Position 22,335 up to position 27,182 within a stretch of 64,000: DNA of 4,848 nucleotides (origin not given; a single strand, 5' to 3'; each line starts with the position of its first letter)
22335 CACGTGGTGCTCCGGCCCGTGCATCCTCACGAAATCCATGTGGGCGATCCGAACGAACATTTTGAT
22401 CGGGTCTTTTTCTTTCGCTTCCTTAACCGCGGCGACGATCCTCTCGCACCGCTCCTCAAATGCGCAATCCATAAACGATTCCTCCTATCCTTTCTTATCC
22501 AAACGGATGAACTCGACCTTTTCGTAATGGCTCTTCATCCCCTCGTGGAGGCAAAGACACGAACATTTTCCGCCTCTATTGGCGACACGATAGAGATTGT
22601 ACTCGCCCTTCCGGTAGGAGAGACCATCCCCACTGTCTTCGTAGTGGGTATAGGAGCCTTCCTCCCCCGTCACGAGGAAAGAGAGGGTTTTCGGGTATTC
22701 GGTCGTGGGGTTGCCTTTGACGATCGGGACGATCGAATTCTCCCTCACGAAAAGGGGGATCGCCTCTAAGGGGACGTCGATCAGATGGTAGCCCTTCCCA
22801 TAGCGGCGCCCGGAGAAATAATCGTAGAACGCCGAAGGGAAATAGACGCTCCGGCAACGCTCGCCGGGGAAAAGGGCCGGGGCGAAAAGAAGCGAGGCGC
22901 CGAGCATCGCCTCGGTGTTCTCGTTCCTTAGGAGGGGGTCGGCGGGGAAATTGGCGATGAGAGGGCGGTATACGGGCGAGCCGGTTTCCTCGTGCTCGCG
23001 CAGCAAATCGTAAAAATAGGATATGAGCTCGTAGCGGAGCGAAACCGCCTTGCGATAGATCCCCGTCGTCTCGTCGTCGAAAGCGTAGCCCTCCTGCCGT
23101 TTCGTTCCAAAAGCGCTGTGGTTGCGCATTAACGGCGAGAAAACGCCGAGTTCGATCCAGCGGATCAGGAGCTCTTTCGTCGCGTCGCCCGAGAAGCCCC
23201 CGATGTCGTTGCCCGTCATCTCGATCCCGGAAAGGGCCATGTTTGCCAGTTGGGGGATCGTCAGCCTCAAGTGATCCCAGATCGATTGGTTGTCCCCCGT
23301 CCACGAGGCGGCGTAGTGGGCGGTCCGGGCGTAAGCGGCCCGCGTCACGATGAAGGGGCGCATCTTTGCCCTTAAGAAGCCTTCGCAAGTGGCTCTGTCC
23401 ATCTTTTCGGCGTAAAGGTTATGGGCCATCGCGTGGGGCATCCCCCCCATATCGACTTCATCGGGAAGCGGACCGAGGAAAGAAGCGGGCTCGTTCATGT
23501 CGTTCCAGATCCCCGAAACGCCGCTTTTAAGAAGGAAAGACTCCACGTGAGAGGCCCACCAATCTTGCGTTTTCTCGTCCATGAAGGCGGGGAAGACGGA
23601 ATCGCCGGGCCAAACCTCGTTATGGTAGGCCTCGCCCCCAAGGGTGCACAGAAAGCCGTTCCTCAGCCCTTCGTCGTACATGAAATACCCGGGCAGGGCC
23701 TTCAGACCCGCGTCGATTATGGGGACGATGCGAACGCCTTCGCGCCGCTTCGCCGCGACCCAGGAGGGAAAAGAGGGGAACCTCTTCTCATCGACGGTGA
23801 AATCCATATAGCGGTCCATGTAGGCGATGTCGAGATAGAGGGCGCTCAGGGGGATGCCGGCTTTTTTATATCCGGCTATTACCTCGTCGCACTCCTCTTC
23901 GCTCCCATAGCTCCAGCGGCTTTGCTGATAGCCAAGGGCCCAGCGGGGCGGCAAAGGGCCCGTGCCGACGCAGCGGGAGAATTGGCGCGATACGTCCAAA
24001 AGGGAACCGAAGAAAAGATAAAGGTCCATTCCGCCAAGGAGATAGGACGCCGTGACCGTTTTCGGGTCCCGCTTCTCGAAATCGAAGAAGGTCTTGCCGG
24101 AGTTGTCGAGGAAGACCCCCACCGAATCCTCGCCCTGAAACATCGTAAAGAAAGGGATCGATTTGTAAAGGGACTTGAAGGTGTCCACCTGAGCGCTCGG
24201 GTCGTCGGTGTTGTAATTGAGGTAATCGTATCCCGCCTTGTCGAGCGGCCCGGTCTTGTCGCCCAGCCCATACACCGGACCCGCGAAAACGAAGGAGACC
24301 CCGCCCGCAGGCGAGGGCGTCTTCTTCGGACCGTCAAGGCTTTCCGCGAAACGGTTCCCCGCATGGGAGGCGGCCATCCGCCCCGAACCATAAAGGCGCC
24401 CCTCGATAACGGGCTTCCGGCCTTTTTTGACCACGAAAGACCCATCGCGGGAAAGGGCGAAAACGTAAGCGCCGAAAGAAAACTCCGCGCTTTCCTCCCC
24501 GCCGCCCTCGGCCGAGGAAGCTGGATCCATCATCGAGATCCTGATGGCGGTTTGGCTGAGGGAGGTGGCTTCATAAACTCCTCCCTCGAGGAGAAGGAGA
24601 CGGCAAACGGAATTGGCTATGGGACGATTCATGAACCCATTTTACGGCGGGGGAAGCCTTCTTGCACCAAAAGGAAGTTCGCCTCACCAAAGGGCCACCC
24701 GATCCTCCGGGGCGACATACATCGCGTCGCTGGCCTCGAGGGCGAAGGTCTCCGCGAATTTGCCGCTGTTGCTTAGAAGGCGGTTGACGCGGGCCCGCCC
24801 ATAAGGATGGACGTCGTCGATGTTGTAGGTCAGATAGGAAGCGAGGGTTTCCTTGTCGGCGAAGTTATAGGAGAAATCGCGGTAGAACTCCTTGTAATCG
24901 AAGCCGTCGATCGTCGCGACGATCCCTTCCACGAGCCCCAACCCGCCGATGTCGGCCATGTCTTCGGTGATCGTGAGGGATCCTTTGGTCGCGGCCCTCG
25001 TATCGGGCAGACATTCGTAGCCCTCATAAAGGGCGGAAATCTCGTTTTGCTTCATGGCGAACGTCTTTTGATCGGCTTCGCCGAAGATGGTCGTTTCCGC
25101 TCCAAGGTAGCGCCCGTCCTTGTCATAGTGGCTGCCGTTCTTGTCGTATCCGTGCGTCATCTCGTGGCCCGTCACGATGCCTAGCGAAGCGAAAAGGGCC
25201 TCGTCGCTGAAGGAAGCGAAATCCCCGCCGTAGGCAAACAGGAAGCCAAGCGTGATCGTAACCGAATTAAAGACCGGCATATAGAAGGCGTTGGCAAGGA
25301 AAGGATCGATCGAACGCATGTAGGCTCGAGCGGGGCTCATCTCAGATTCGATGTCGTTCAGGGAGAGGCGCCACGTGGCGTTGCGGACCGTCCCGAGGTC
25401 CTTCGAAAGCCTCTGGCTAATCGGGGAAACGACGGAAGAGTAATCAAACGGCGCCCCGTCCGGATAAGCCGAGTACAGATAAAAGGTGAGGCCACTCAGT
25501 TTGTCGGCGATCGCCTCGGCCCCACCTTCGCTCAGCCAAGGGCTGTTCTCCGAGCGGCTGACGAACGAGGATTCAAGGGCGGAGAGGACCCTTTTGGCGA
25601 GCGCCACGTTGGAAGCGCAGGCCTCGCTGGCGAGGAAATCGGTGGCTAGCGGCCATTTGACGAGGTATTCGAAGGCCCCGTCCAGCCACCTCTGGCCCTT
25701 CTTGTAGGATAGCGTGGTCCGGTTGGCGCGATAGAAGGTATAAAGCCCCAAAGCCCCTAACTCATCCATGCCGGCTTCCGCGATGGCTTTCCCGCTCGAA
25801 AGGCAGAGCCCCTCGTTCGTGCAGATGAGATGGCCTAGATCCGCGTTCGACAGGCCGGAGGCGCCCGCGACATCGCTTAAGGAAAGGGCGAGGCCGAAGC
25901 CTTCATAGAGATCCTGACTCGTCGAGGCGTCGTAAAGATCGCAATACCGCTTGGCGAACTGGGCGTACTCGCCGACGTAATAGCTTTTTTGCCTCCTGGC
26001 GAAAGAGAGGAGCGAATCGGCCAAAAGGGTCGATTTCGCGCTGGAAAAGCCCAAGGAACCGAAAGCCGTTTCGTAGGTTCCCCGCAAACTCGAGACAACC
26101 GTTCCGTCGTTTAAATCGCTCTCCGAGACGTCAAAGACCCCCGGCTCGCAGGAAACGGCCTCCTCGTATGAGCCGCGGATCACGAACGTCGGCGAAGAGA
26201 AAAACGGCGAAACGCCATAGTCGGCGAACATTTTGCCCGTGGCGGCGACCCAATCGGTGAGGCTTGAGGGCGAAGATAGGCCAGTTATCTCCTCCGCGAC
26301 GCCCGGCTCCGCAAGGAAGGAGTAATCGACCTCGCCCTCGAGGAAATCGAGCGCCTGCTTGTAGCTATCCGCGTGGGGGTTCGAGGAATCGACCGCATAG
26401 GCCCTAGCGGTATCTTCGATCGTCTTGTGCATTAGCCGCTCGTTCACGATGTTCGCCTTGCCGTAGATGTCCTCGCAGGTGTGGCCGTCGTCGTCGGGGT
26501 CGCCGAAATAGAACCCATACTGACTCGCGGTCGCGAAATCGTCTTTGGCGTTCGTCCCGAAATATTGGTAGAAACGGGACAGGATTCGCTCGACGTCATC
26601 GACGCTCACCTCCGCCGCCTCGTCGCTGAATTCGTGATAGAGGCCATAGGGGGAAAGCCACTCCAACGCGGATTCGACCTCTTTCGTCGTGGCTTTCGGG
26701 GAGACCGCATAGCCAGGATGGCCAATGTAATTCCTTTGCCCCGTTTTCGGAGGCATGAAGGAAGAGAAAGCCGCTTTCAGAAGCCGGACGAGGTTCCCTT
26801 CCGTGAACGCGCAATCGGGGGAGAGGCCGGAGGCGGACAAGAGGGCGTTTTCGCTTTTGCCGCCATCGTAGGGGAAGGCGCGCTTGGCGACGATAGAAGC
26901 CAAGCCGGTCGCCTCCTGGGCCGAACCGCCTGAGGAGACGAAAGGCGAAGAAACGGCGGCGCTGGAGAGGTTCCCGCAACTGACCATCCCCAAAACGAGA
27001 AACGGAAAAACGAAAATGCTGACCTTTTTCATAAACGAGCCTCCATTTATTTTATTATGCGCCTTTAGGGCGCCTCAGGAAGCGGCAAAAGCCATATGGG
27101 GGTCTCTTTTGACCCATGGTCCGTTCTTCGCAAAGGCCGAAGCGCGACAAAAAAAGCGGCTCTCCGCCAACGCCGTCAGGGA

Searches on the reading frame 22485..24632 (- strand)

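Call 34: search_protein_families(library=pfam, proteins=[window:22485-24632:-], max_evalue=0.00001)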
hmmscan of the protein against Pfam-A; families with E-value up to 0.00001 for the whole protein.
window:22485-24632:- (715 aa): 4 families
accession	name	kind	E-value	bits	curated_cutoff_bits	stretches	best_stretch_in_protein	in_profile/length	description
PF01055.32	Glyco_hydro_31_2nd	-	1.1e-103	347.5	23.5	1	226-543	2-328/328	Glycosyl hydrolases family 31 TIM-barrel domain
PF13802.12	Gal_mutarotas_2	-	4.8e-19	69.8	27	1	119-184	119-184/184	Glycosyl hydrolase 31 N-terminal galactose mutarotase-like domain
PF21365.3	Glyco_hydro_31_3rd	-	9.7e-19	68.1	24.4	1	551-635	1-87/87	Glycosyl hydrolase family 31 C-terminal domain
PF17137.9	DUF5110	-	2.5e-07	31.1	27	1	650-684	2-36/71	Domain of unknown function (DUF5110)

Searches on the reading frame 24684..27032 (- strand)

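Call 34: search_protein_families(library=pfam, proteins=[window:24684-27032:-], max_evalue=0.00001)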
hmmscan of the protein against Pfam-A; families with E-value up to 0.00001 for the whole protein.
window:24684-27032:- (782 aa): 1 family
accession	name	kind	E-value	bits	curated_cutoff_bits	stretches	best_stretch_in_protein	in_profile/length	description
PF01431.27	Peptidase_M13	-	3.3e-26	92.6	24.5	1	581-779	1-205/205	Peptidase family M13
